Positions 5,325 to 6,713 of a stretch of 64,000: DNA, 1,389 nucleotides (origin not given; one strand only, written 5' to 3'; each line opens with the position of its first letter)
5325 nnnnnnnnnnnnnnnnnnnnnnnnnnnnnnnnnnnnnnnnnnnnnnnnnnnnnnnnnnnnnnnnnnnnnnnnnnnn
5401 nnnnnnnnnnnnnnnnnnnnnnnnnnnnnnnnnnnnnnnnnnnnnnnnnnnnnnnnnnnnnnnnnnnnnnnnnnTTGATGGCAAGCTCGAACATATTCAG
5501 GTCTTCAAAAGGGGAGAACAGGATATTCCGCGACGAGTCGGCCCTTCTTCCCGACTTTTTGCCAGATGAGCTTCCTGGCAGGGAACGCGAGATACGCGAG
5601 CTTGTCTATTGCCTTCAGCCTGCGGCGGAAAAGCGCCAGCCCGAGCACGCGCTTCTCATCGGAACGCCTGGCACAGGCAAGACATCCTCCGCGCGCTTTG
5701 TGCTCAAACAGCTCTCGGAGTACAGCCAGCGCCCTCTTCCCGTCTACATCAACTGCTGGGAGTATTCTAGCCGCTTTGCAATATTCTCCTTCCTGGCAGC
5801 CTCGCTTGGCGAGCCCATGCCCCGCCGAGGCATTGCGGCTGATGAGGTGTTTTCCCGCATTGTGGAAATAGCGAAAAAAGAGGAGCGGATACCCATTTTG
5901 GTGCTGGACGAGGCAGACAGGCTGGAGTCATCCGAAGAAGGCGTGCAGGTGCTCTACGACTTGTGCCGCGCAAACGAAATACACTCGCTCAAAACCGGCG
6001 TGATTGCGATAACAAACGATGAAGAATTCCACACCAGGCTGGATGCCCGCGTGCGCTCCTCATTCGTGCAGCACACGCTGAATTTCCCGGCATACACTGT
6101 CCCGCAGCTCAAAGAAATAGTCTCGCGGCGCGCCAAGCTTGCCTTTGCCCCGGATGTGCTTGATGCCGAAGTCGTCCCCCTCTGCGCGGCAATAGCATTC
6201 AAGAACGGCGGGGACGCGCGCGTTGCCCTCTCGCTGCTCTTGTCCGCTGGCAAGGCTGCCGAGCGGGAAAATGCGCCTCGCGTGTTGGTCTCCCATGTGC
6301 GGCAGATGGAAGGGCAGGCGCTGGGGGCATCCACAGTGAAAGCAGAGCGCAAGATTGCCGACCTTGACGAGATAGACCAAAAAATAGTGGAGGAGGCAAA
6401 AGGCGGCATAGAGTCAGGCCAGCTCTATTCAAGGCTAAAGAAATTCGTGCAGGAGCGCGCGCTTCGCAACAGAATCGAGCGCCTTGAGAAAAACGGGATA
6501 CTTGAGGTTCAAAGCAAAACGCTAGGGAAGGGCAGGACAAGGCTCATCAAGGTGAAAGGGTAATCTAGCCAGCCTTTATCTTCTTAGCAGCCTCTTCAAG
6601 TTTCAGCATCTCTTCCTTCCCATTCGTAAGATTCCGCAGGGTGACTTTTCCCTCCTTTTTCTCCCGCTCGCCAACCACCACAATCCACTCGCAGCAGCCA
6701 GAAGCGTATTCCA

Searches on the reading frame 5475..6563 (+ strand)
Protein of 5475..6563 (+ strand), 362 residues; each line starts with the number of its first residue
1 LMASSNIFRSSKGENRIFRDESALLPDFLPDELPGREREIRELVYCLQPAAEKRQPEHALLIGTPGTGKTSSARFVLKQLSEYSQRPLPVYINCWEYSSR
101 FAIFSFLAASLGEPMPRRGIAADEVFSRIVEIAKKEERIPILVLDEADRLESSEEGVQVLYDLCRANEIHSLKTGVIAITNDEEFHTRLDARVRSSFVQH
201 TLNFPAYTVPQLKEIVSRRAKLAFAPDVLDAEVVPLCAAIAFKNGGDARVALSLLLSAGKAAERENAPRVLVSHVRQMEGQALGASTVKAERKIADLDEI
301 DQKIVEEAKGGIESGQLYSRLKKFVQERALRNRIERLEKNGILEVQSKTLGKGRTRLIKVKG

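Call 3: search_protein_families(library=pfam, proteins=[window:5475-6563:+], max_evalue=1)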
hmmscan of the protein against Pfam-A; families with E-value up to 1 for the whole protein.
window:5475-6563:+ (362 aa): 25 families
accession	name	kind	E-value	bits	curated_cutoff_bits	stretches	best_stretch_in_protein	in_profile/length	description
PF22703.2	Cdc6_lid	-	3.1e-21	75.4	27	1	214-277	2-65/68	Cdc6 AAA+ ATPase-type lid domain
PF13191.12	AAA_16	-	2.2e-13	51.5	32.6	1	32-168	1-160/167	AAA ATPase domain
PF13401.12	AAA_22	-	2.6e-13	50.9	27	1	55-166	4-110/130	AAA domain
PF00004.35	AAA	-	1.8e-10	41.8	21.2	1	60-195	2-121/131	ATPase family associated with various cellular activities (AAA)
PF01637.24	ATPase_2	-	6.6e-05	23.3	33.2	1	36-183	4-158/225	ATPase domain predominantly from Archaea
PF05729.18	NACHT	-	0.00055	20.2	26.7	1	60-168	4-118/167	NACHT domain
PF05673.19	DUF815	-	0.00096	18.8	23.8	1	31-82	28-79/249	Protein of unknown function (DUF815)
PF24883.2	NPHP3_N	-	0.0027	18.3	24.8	1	58-88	24-54/164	Nephrocystin 3, N-terminal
PF13173.12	AAA_14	-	0.0034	17.8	27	1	60-194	6-116/129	AAA domain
PF10412.15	TrwB_AAD_bind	-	0.0034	16.8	20.5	1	50-86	9-45/387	Type IV secretion-system coupling protein DNA-binding domain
PF05496.18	RuvB_N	-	0.0036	17.5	27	1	35-80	11-57/159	Holliday junction DNA helicase RuvB P-loop domain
PF12846.13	AAA_10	-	0.0037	16.8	27.5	1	133-167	235-269/362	AAA-like domain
PF07728.20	AAA_5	-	0.0047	17.4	22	1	59-152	2-80/139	AAA domain (dynein-related subfamily)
PF20720.3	nSTAND3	-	0.0061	16.7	27.2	1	57-88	18-49/155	Novel STAND NTPase 3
PF13479.12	AAA_24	-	0.0064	16.8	27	1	59-152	5-78/195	AAA domain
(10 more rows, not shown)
